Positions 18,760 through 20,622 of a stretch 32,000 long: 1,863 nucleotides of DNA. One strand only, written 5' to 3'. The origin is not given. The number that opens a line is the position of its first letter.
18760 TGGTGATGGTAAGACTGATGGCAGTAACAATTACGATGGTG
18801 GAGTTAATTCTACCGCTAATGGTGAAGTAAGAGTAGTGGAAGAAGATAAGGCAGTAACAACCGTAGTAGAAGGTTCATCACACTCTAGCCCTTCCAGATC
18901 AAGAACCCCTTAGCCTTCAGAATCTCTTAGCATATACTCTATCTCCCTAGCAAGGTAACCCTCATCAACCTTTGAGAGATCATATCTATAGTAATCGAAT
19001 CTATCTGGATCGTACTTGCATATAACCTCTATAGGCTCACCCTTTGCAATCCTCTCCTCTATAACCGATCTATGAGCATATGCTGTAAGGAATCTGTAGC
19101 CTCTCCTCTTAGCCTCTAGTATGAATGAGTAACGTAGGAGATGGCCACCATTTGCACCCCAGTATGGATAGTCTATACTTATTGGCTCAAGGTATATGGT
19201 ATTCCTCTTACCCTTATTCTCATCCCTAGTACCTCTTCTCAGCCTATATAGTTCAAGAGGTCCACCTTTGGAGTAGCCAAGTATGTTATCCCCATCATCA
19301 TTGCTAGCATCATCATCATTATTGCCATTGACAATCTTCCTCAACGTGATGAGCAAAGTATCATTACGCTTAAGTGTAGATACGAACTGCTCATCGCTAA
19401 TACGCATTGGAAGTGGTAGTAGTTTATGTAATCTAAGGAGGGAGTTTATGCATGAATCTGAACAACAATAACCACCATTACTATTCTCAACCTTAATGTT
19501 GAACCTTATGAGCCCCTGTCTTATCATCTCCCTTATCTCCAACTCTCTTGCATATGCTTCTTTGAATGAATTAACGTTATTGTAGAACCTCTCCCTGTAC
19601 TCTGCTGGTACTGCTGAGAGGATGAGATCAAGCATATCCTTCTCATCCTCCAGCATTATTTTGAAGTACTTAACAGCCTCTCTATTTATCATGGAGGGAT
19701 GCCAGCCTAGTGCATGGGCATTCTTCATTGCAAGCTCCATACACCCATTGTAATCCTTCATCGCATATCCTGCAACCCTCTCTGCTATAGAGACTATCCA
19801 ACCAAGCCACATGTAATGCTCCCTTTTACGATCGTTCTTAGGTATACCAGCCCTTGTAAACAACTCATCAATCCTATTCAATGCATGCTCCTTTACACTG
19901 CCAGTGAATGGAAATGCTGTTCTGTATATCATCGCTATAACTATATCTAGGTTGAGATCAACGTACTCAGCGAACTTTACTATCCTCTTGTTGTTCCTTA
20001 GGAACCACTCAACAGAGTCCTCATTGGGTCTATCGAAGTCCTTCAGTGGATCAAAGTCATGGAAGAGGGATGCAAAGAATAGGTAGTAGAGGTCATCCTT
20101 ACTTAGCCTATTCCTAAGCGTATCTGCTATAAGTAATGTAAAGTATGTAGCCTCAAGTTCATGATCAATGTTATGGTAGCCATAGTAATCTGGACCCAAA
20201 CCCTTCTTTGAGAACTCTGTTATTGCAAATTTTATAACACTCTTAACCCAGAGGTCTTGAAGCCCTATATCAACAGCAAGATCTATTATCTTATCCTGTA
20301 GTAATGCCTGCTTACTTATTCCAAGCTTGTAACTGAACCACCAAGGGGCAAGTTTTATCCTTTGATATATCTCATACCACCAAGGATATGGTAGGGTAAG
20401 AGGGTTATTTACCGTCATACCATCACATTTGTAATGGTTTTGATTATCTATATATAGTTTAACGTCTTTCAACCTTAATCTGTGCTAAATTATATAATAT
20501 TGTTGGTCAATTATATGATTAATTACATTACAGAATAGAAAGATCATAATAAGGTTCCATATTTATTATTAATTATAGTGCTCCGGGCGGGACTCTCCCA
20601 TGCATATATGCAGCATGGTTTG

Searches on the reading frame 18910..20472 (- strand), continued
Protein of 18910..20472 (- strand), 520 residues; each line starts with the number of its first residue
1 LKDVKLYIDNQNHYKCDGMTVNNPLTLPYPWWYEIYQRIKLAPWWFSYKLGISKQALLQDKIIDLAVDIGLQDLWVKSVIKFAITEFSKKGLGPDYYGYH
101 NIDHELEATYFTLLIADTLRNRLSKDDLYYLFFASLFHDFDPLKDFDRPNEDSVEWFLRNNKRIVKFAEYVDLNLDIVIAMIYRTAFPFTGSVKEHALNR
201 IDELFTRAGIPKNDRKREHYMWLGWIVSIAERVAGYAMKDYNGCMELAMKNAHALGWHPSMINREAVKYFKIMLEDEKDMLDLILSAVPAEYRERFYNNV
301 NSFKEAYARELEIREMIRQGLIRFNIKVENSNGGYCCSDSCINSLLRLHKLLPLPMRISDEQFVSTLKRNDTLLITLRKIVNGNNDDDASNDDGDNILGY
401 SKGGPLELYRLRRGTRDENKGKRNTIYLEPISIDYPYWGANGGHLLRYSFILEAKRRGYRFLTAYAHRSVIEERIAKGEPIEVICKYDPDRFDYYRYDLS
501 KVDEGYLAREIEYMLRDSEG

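Call 56: find_homologous_proteins(query=P0063, max_evalue=1e-10)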
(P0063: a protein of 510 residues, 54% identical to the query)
Query P0063 (510 aa): 2121 proteins with E <= 1e-10 among 8000 candidates; the best 120 are listed.
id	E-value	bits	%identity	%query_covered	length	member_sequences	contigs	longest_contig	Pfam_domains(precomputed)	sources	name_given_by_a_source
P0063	0.0e+0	1174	100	100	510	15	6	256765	-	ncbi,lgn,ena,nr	ncbi:MAG: hypothetical protein CMO16_00990 [Thaumarchaeota archaeon]|nr:hypothetical protein [Nitros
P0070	8.6e-256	868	75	97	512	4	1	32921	PF00583.32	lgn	-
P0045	1.2e-254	864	74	97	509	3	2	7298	-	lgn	-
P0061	6.6e-253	858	74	97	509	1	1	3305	-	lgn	-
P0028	1.7e-249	847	70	100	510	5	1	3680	-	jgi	-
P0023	8.1e-249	845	70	100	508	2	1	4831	PF00583.32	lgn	-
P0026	1.7e-248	844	72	97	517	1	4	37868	-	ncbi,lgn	ncbi:MAG: hypothetical protein QXU32_02795 [Nitrososphaerales archaeon]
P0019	3.3e-248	843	71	100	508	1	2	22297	PF00583.32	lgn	-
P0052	1.5e-245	834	73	95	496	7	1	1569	PF00583.32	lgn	-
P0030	2.9e-237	807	68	98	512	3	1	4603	PF00583.32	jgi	jgi:hypothetical protein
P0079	3.6e-233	793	69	98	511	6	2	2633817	-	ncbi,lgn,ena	-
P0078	5.8e-233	793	65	100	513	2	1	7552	-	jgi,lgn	jgi:hypothetical protein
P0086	4.1e-226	770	67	95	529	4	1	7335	-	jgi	jgi:hypothetical protein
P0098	5.3e-222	756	64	98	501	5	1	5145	-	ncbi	-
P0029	7.3e-222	756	67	94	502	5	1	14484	-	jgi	jgi:hypothetical protein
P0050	3.9e-213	727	65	93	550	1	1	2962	-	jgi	jgi:GNAT superfamily N-acetyltransferase/histone H3/H4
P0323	3.0e-212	724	66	92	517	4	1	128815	-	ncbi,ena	-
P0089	1.4e-211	722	65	94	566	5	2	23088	-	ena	-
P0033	2.0e-211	722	64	93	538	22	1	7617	-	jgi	-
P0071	7.8e-211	720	66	92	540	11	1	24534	-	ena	-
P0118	3.8e-208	711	63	92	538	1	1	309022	-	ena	-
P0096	1.1e-207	709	64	92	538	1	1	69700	-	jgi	-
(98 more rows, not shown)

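Call 57: find_encoding_contigs(protein=P0308, flank=8000, max_places=2)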
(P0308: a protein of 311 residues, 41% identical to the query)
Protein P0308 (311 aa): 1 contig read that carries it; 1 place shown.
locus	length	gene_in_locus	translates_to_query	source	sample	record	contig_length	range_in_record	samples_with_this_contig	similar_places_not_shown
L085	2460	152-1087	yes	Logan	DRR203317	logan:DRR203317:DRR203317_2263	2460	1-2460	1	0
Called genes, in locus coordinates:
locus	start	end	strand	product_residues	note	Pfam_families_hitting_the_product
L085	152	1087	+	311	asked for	-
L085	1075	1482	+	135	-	PF00072:Response_reg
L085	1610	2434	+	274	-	-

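Call 58: find_encoding_contigs(protein=P0096, flank=8000, max_places=2)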
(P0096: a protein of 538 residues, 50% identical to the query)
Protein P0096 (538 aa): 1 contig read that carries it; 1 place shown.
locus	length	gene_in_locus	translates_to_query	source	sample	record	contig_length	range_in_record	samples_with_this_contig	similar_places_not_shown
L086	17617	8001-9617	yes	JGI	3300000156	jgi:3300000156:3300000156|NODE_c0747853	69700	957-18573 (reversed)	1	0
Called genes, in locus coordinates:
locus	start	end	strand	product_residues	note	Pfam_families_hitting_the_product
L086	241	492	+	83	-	-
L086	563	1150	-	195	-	PF00210:Ferritin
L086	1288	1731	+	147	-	PF01475:FUR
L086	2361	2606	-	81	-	-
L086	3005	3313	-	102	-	-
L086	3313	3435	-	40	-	-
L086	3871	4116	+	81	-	-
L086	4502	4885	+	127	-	PF20364:DUF6659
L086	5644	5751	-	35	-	-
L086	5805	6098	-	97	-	PF08734:GYD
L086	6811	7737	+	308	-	PF00211:Guanylate_cyc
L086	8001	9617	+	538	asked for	-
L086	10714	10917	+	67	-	-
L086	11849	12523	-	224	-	PF01966:HD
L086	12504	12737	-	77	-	-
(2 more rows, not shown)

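Call 59: find_encoding_contigs(protein=P0323, flank=8000, max_places=2)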
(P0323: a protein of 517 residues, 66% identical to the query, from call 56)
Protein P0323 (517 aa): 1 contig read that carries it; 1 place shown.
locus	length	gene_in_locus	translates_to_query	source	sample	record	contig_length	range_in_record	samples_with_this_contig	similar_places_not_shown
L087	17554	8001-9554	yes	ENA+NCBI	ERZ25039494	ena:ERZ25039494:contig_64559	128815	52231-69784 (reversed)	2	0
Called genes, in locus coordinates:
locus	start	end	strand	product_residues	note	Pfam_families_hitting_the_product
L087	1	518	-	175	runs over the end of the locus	PF18689:PriX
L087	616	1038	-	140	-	-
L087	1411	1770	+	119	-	-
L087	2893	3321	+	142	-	PF00903:Glyoxalase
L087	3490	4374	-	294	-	PF00211:Guanylate_cyc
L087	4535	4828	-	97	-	-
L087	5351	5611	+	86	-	PF18933:PsbP_2 (weak)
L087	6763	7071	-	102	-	PF13384:HTH_23, PF13518:HTH_28, PF13551:HTH_29, PF13565:HTH_32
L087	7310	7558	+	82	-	PF04930:FUN14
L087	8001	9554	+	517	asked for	-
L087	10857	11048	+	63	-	-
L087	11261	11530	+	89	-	PF12681:Glyoxalase_2 (weak)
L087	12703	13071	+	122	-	-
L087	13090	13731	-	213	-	PF00571:CBS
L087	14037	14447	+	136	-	PF13737:DDE_Tnp_1_5 (weak)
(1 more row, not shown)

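Call 68: search_protein_families(library=padloc, proteins=[window:18910-20418:-, P0118, P0063, P0252], max_evalue=0.01)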
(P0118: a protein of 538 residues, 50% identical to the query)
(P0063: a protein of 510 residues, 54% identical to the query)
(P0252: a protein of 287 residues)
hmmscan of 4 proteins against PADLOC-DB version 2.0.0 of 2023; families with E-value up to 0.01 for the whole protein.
window:18910-20418:- (502 aa): 0 families

P0118 (538 aa): 0 families

P0063 (510 aa): 0 families

P0252 (287 aa): 0 families

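Call 69: search_protein_families(library=ncbifam, proteins=[P0232, P0266, P0207, P0222, P0252, P0226, P0118, P0063], max_evalue=0.01)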
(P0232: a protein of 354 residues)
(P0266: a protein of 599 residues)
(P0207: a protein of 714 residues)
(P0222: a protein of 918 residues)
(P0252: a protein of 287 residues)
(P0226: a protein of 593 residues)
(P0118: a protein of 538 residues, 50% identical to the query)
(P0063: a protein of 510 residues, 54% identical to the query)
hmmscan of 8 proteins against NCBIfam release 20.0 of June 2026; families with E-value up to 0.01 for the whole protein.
P0232 (354 aa): 1 family
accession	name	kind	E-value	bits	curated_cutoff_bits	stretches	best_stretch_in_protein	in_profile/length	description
NF040503.1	resist_ArsN1a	equivalog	0.0018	18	170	0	151-259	17-114/159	arsinothricin resistance N-acetyltransferase ArsN1 family A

P0266 (599 aa): 0 families

P0207 (714 aa): 0 families

P0222 (918 aa): 2 families
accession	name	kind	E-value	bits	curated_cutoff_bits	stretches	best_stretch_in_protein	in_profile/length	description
TIGR01575.1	rimI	equivalog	0.00064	19.9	86.4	0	403-505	7-92/132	ribosomal protein S18-alanine N-acetyltransferase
NF043067.1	AAC_6p_group_E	equivalog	0.0015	18.4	140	0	408-504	17-106/140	aminoglycoside 6'-N-acetyltransferase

P0252 (287 aa): 0 families

P0226 (593 aa): 0 families

P0118 (538 aa): 0 families

P0063 (510 aa): 0 families

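Call 81: find_encoding_contigs(protein=P0124, flank=8000, max_places=3)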
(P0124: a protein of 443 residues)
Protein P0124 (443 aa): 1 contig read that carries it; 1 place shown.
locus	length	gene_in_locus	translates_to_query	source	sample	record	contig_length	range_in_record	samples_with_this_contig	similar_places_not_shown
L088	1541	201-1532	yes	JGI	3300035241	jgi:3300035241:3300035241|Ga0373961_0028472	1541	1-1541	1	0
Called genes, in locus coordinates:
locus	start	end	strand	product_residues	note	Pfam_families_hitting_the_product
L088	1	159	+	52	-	?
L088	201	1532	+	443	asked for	-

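Call 82: find_encoding_contigs(protein=P0122, flank=8000, max_places=3)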
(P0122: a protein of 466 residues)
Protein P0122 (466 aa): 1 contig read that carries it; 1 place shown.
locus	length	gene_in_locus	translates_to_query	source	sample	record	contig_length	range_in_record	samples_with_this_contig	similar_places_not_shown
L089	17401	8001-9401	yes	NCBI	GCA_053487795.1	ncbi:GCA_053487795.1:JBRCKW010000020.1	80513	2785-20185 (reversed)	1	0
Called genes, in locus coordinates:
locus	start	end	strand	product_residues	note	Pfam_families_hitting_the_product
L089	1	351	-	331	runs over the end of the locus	PF08240:ADH_N, PF00107:ADH_zinc_N, PF13602:ADH_zinc_N_2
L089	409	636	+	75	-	PF09341:Pcc1 (weak)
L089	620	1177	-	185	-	PF02778:tRNA_int_endo_N, PF01974:tRNA_int_endo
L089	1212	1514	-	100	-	-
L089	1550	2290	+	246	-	PF00149:Metallophos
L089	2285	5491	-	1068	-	PF25596:CPSase_L_D1, PF02786:CPSase_L_D2, PF02787:CPSase_L_D3, PF25596:CPSase_L_D1, PF02222:ATP-grasp, PF02786:CPSase_L_D2, PF07478:Dala_Dala_lig_C, PF02142:MGS, +1 more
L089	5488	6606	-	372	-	PF00988:CPSase_sm_chain, PF07722:Peptidase_C26 (faint), PF00117:GATase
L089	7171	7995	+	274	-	PF00348:polyprenyl_synt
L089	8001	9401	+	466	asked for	-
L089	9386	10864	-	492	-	PF00361:Proton_antipo_M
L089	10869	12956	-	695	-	PF00662:Proton_antipo_N, PF00361:Proton_antipo_M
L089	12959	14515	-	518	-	PF00361:Proton_antipo_M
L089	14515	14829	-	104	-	PF00420:Oxidored_q2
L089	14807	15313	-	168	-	PF00499:Oxidored_q3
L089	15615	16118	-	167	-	PF13484:Fer4_16 (faint), PF14697:Fer4_21 (faint), PF12797:Fer4_2 (faint), PF13237:Fer4_10 (faint), PF13534:Fer4_17 (faint), PF12838:Fer4_7, PF13187:Fer4_9 (weak), PF00037:Fer4, +1 more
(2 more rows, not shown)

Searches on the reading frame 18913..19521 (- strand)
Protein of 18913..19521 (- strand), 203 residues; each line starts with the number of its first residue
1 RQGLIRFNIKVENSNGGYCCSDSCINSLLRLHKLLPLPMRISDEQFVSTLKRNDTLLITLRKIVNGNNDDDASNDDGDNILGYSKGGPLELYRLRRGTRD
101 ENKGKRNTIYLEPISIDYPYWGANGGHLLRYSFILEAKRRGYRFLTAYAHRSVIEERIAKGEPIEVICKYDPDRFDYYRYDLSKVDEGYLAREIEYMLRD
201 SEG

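Call 72: search_solved_structures(query=A4, max_evalue=1, show_alignments=2)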
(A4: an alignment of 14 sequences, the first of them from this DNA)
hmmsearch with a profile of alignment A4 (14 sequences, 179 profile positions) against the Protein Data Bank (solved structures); distinct sequences matched with E-value up to 1: 36.
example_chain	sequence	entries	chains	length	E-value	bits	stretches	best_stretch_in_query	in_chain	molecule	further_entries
2bei_A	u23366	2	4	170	0.00021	23.8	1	90-126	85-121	Diamine acetyltransferase 2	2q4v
5u08_A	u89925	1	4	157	0.0022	20.5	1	6-128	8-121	aminoglycoside acetyltransferase meta-AAC0020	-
5f46_A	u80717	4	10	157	0.0022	20.5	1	6-128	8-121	aminoglycoside acetyltransferase meta-AAC0020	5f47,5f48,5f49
3f8k_A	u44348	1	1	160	0.0046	19.5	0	98-128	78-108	Protein acetyltransferase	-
8iym_A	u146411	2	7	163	0.0063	19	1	97-141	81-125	N-acetyltransferase domain-containing protein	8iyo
7ucl_A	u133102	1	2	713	0.0068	18.9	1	26-125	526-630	Polyketide synthase-related protein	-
7uci_A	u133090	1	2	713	0.0069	18.9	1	26-125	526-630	Polyketide synthase-related protein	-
6yug_A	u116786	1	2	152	0.0096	18.4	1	88-125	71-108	Diamine acetyltransferase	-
5jph_A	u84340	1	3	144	0.02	17.4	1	91-131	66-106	Acetyltransferase SACOL1063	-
5jq4_A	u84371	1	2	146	0.021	17.3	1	91-131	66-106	Acetyltransferase SACOL1063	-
12jc_A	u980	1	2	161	0.023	17.2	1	90-122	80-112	Thialysine Acetyltransferase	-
2fe7_A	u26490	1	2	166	0.026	17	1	90-122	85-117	probable N-acetyltransferase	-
1mk4_A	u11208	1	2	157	0.03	16.8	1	92-127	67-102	Hypothetical protein yqjY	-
4mbu_A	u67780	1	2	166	0.15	14.5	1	97-137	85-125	Similar to N-acetyltransferase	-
4wem_B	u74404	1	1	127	0.18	14.2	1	60-106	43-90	Anti-F4+ETEC bacteria VHH variable region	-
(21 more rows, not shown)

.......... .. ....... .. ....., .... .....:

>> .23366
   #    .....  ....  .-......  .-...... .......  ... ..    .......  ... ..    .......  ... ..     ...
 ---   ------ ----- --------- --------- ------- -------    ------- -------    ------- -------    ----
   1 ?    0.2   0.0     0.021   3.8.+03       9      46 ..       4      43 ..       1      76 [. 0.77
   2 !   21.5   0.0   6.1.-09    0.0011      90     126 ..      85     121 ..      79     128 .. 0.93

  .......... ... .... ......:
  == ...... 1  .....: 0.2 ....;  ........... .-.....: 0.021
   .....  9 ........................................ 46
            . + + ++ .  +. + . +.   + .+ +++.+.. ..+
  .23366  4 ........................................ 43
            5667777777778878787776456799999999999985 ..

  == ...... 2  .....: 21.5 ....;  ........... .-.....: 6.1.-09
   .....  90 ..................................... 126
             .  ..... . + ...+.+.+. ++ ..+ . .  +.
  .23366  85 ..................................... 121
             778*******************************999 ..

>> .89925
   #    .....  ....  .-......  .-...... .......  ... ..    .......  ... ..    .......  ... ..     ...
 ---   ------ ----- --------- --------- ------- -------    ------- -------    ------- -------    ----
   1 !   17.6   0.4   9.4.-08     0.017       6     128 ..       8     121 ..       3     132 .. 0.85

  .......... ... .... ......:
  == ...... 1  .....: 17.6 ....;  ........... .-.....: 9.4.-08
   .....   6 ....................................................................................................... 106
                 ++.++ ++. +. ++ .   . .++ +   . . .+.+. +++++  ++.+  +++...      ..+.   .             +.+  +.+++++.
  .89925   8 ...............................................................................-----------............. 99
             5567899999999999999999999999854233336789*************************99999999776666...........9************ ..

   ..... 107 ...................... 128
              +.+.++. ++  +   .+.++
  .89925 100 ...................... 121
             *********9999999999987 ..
